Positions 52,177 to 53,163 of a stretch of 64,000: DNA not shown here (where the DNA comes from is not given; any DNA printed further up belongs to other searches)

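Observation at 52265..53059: Self-contained moron encoding an RHH::YfbU fusion between the portal and the prohead protease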

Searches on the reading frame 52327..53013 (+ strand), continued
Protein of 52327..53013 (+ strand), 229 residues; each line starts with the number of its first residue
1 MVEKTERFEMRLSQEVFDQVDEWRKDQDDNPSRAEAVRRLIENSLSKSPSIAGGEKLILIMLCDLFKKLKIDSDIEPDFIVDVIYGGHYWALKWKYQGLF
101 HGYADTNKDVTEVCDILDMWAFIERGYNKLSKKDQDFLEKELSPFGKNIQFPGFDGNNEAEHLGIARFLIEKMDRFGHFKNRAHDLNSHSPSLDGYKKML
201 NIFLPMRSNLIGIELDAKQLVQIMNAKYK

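Call 55: find_encoding_contigs(protein=P0013, flank=8000, max_places=3)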
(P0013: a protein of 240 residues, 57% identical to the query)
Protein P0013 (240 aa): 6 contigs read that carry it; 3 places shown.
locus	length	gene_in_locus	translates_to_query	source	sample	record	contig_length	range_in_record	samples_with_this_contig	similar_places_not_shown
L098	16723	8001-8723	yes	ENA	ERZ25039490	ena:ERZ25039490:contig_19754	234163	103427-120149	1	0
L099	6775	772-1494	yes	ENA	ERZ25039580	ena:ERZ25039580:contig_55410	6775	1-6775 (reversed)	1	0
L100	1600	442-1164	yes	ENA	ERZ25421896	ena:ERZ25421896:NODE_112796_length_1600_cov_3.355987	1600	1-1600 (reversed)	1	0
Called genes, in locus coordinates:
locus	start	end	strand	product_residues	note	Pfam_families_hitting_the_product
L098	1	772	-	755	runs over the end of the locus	PF14522:Cytochrome_C7 (faint), PF13435:Cytochrome_C554 (faint), PF09699:Paired_CXXCH_1 (weak), PF13414:TPR_11 (faint), PF14559:TPR_19 (weak), PF12895:ANAPC3 (weak), PF23914:TPR_CcmH_CycH, PF13432:TPR_16, +6 more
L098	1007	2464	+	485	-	PF00089:Trypsin, PF13365:Trypsin_2, PF00595:PDZ (faint), PF13180:PDZ_2, PF17820:PDZ_6 (weak)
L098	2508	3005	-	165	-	PF05534:HicB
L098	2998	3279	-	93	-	-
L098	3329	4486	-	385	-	PF05598:DUF772, PF01609:DDE_Tnp_1 (weak)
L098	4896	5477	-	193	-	-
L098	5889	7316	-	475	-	PF05598:DUF772, PF01609:DDE_Tnp_1, PF13751:DDE_Tnp_1_6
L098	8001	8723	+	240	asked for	PF03887:YfbU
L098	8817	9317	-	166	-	-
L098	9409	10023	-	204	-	-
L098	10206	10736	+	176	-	-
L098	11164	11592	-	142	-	-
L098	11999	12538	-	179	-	PF02311:AraC_binding (weak), PF07883:Cupin_2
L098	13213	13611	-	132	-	PF01850:PIN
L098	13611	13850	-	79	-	PF07704:PSK_trans_fac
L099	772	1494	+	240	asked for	PF03887:YfbU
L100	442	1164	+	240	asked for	PF03887:YfbU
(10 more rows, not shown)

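Call 63: get_annotated_region(hit=H11, flank=3500)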
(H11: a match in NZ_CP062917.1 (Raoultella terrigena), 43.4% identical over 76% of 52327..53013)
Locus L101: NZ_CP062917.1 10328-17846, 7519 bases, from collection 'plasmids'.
description: Raoultella terrigena strain Res13-Abat-PEB01-P1-04-A plasmid unnamednovel_1, complete sequence
organism: Raoultella terrigena (NCBI taxid 577)
taxonomy: Bacteria; Pseudomonadota; Gammaproteobacteria; Enterobacterales; Enterobacteriaceae; Raoultella; Raoultella terrigena
host: -; source: Sus scrofa domesticus,swab; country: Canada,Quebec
typing (MOB-suite, as given by PLSDB): conjugative; replicon IncFII,rep_cluster_2078; relaxase MOBF; mating-pair formation MPF_F
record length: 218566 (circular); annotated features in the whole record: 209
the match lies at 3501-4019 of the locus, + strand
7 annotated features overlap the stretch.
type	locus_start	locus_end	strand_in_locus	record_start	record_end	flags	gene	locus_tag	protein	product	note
CDS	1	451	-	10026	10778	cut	-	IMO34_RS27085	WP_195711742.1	hypothetical protein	-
CDS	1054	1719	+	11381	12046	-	-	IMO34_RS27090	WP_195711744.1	hypothetical protein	-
CDS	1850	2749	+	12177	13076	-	-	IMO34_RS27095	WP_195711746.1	hypothetical protein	-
CDS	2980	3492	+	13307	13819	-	-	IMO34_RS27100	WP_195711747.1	hypothetical protein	-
CDS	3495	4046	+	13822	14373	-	-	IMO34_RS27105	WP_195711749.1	YfbU family protein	-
CDS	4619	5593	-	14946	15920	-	-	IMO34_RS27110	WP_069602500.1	sensor domain-containing diguanylate cyclase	-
CDS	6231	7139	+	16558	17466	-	-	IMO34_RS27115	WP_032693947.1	HNH endonuclease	-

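Call 64: get_annotated_region(hit=H13, flank=3500)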
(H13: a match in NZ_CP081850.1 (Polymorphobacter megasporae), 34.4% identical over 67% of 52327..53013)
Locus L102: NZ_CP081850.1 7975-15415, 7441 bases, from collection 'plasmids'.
description: Polymorphobacter megasporae strain PAMC 29362 plasmid p29362-3, complete sequence
organism: Polymorphobacter megasporae (NCBI taxid 2835787)
taxonomy: Bacteria; Pseudomonadota; Alphaproteobacteria; Sphingomonadales; Sphingosinicellaceae; Polymorphobacter; Polymorphobacter megasporae
host: -; source: Megaspora,lichen; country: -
typing (MOB-suite, as given by PLSDB): non-mobilizable; replicon rep_cluster_1168
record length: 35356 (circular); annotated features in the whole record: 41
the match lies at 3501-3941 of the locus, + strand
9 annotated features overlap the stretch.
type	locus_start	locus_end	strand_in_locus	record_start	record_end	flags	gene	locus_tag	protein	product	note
CDS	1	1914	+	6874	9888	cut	mobF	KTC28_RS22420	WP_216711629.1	MobF family relaxase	-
CDS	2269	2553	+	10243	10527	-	-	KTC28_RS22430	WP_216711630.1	hypothetical protein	-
CDS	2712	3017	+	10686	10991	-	-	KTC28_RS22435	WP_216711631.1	hypothetical protein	-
CDS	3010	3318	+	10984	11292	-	-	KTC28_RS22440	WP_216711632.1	hypothetical protein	-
CDS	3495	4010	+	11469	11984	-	-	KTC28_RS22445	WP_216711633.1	YfbU family protein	-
CDS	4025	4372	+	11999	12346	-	-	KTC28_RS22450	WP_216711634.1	hypothetical protein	-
CDS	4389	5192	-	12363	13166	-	-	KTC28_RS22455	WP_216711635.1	DUF1883 domain-containing protein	-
CDS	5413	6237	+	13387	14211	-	-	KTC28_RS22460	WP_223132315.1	IS5 family transposase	-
CDS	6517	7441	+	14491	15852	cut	-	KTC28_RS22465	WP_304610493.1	hypothetical protein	-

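Call 66: search_protein_families(library=pfam, proteins=[L101:2980-3489:+, L102:2712-3014:+, L102:3010-3315:+, L102:4025-4369:+, L012:2263-3915:+, L015:2998-3363:+, L101:3495-4043:+, L012:3968-4543:+], max_evalue=0.05)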
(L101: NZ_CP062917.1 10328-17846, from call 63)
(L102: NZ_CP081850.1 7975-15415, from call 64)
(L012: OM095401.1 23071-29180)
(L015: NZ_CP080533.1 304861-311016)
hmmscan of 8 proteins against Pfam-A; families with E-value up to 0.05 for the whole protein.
L101:2980-3489:+ (170 aa): 0 families

L102:2712-3014:+ (101 aa): 0 families

L102:3010-3315:+ (102 aa): 0 families

L102:4025-4369:+ (115 aa): 0 families

L012:2263-3915:+ (551 aa): 1 family
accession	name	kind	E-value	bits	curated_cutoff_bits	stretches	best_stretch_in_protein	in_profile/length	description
PF04717.18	Phage_base_V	-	0.00028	21.6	23.8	1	312-345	37-70/75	Type VI secretion system/phage-baseplate injector OB domain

L015:2998-3363:+ (122 aa): 0 families

L101:3495-4043:+ (183 aa): 1 family
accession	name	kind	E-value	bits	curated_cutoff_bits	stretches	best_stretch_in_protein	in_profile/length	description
PF03887.19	YfbU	-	4.4e-19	69.6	25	1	57-174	54-164/166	YfbU domain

L012:3968-4543:+ (192 aa): 1 family
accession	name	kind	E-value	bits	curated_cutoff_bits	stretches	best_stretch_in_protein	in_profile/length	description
PF03887.19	YfbU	-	3.3e-23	83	25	1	10-188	1-166/166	YfbU domain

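Call 81: get_annotated_region(hit=H29, flank=600)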
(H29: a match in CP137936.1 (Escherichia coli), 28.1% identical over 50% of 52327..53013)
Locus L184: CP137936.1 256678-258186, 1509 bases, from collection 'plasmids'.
description: Escherichia coli strain 2023CK-00004 plasmid unnamed1, complete sequence
organism: Escherichia coli (NCBI taxid 562)
taxonomy: Bacteria; Pseudomonadota; Gammaproteobacteria; Enterobacterales; Enterobacteriaceae; Escherichia; Escherichia coli
host: -; source: Homo sapiens,other; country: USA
typing (MOB-suite, as given by PLSDB): non-mobilizable
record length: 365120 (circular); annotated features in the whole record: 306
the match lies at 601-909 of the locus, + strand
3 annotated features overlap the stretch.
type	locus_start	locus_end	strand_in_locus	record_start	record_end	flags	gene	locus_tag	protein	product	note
CDS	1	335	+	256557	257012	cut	yfbV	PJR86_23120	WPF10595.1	terminus macrodomain insulation protein YfbV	-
CDS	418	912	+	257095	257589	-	yfbU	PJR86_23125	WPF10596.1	YfbU family protein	-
CDS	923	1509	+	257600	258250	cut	hxpA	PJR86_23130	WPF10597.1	hexitol phosphatase HxpA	-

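Call 97: find_related_loci(query=A1, collection=viral_contigs, flank=5000)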
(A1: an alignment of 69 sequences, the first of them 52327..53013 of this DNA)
Query A1 (229 aa) in viral_contigs; peptide patterns used: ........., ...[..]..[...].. (x = any residue, [..] = any of these).
324 stretches matched a pattern; 259 encode a relative of the query (tblastn E <= 1e-3); the best 80 are kept; 80 distinct loci.
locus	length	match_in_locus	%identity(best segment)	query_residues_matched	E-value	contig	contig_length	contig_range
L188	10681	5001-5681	52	1-224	3e-74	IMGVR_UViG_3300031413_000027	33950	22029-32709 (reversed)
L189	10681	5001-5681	51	1-224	3e-73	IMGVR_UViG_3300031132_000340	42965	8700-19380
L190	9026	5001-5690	48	1-226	3e-67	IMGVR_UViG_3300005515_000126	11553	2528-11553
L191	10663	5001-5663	46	4-226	2e-64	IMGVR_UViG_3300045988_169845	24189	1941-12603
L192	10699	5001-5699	45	1-227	3e-58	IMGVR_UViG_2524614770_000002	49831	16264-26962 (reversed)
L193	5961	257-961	43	1-224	1e-57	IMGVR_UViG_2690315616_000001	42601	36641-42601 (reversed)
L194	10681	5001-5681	42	1-226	1e-57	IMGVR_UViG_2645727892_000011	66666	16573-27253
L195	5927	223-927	41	1-224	7e-56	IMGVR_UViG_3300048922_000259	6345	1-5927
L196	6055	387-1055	43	4-224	3e-55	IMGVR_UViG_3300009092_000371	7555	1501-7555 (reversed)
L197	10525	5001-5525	49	51-227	2e-53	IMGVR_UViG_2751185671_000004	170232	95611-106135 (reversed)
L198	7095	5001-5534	51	51-227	2e-52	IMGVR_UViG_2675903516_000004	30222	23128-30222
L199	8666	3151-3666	46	51-224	1e-48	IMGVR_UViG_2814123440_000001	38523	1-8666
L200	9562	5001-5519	45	51-225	8e-44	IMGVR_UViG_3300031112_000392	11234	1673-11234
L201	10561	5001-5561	41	30-219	1e-43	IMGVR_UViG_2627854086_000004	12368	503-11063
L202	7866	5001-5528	44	51-227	1e-41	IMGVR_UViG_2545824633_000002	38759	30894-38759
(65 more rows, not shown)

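Call 99: fold_search(model_id=the predicted structure, library=viral)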
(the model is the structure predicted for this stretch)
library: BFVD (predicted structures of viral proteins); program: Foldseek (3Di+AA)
matches with E <= 10: 163; with E <= 0.001: 1
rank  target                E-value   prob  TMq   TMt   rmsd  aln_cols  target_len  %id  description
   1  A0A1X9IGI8            6.4e-05  1.00  0.45  0.59   9.0       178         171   22  (no name in the UniProt tables at hand)
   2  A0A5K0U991            1.2e+00  0.08  0.19  0.17  20.1       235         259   16  Putative UbiA prenyltransferase [Yasminevirus sp. GU-2018]
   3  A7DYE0                1.3e+00  0.10  0.16  0.21  15.4       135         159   14  (no name in the UniProt tables at hand)
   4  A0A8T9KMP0            1.5e+00  0.06  0.16  0.07  20.4       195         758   21  (no name in the UniProt tables at hand)
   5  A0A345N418            1.7e+00  0.03  0.13  0.11  23.7       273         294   10  (no name in the UniProt tables at hand)
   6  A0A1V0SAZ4            1.8e+00  0.08  0.17  0.07  16.2       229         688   10  UvrD-family helicase [Catovirus CTV1]
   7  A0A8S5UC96            1.8e+00  0.02  0.10  0.04  42.2       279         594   11  STRUCTURAL MAINTENANCE OF CHROMOSOMES PROTEIN [Siphoviridae sp. ctgN495]
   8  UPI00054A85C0         2.0e+00  0.02  0.11  0.04  41.9       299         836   14  (no name look-up for this kind of identifier)
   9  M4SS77                2.1e+00  0.05  0.14  0.12  16.5       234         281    9  (no name in the UniProt tables at hand)
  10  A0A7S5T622            2.2e+00  0.09  0.15  0.14  11.9       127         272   18  (no name in the UniProt tables at hand)
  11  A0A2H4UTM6            2.2e+00  0.04  0.15  0.15  16.1       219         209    9  Uncharacterized protein [Bodo saltans virus]
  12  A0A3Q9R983            2.4e+00  0.08  0.20  0.12  12.4       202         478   10  Sliding-clamp-loader large subunit [Escherichia phage vB_EcoM_005]
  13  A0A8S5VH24            2.4e+00  0.06  0.18  0.22  16.5       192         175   12  Uncharacterized protein [Myoviridae sp. ctkfK18]
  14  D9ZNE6                2.4e+00  0.06  0.16  0.06  15.2       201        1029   12  (no name in the UniProt tables at hand)
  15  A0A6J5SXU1            2.4e+00  0.03  0.13  0.07  21.6       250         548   12  Uncharacterized protein [uncultured Caudovirales phage]
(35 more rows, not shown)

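Call 101: search_protein_families(library=phrogs, alignment_id=A5, max_evalue=0.00001)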
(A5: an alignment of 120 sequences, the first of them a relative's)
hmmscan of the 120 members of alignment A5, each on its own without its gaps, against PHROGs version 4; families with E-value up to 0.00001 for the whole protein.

A. member 1, L188:4325-4900:+ (192 aa): 4 families
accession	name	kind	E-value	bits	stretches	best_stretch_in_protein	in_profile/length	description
phrog_171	-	DNA, RNA and nucleotide metabolism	6.1e-82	277.6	1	10-191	29-224/452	NinG/ Rap DNA junction specific endonuclease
phrog_5034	-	DNA, RNA and nucleotide metabolism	2.8e-42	145.1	1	61-189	2-131/138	NinG/ Rap DNA junction specific endonuclease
phrog_12986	-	unknown function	1e-26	94.6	1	15-130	4-130/130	-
phrog_4916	-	unknown function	6.5e-13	49.2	1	126-188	1-63/71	-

B. families by the number of members that match (of 120 scanned): 181 families (the first 25 are shown)
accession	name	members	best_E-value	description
phrog_51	-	6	1.7e-51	terminase small subunit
phrog_2606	-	6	2.8e-22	terminase small subunit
phrog_571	-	5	4.1e-31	-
phrog_2258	-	4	5.8e-267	baseplate protein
phrog_4011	-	4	2.7e-74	baseplate protein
phrog_127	-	4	3.6e-26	anti-termination protein Q-like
phrog_17390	-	4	2e-19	-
phrog_1206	-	3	3.6e-89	terminase small subunit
phrog_2466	-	3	1.1e-22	Rz-like spanin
phrog_641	-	3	2.4e-11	terminase small subunit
phrog_370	-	3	1.6e-09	terminase small subunit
phrog_30948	-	3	2.3e-08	-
phrog_1579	-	2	1.8e-233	glycosyltransferase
phrog_171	-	2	6.1e-82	NinG/ Rap DNA junction specific endonuclease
phrog_181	-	2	2.4e-72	endolysin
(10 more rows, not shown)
